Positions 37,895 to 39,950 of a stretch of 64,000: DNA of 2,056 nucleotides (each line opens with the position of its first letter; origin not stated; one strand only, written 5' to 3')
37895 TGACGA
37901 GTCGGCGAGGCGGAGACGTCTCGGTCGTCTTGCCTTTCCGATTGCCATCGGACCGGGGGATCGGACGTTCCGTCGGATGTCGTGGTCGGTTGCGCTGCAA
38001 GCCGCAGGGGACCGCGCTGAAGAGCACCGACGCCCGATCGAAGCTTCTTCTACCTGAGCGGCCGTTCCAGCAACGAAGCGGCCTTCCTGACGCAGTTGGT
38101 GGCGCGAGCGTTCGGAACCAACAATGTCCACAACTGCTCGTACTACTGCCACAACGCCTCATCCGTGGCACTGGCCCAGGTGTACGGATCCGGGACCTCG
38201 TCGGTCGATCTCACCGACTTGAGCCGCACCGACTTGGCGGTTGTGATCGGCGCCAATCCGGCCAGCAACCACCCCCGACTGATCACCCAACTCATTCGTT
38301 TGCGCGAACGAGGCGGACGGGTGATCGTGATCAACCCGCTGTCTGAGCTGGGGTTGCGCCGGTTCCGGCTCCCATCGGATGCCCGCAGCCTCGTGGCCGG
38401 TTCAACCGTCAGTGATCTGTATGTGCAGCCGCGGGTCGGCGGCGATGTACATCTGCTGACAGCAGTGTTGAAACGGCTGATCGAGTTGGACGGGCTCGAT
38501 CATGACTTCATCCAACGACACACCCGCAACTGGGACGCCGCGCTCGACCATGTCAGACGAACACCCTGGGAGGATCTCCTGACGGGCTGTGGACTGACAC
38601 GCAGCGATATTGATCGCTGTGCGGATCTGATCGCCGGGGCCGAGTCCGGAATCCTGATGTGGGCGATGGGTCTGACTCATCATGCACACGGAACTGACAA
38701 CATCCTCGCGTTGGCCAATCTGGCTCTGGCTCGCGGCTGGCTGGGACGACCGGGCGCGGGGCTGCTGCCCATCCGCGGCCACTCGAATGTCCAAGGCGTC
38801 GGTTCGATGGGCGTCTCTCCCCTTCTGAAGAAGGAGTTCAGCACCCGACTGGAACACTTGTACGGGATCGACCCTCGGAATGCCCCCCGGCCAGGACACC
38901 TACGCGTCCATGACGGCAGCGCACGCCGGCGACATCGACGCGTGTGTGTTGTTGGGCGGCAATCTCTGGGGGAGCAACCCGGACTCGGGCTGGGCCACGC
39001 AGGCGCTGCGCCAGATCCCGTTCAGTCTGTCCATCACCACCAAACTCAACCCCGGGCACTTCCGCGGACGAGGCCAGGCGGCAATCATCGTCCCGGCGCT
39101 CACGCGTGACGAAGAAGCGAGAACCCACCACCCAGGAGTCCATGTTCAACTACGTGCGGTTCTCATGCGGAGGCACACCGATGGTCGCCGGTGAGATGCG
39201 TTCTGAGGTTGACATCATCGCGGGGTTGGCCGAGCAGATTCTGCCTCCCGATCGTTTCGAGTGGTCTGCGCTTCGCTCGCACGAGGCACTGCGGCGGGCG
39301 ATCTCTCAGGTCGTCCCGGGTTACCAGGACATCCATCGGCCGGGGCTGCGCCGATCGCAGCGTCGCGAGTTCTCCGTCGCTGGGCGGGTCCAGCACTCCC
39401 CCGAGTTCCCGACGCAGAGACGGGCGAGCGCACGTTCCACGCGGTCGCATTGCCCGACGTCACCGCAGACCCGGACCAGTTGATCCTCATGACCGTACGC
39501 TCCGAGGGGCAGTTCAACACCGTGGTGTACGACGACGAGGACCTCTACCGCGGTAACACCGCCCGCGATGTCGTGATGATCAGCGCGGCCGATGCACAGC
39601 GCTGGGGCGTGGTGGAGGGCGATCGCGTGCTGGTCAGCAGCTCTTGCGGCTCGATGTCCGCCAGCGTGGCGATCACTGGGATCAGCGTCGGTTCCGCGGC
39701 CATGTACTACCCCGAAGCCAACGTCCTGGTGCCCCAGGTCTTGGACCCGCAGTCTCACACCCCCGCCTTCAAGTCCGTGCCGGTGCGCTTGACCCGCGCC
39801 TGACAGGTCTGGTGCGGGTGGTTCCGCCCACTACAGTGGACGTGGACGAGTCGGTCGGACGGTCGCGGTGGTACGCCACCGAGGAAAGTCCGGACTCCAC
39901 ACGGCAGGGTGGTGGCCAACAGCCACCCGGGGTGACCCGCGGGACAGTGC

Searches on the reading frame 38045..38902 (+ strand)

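Call 28: search_protein_families(library=pfam, max_evalue=0.001, proteins=[window:38045-38902:+])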
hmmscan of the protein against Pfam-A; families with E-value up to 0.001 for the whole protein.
seq(286 aa): 1 family
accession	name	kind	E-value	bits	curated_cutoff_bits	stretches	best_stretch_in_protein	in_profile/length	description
PF00384.28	Molybdopterin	-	1.3e-11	44.6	24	1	6-244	50-225/353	Molybdopterin oxidoreductase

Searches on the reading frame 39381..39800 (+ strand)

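Call 28: search_protein_families(library=pfam, max_evalue=0.001, proteins=[window:39381-39800:+])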
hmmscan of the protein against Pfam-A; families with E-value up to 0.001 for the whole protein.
seq(140 aa): 1 family
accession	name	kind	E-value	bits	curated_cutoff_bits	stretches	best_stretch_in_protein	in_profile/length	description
PF01568.27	Molydop_binding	-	1.6e-21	76.9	26.8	1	34-134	1-110/110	Molydopterin dinucleotide binding domain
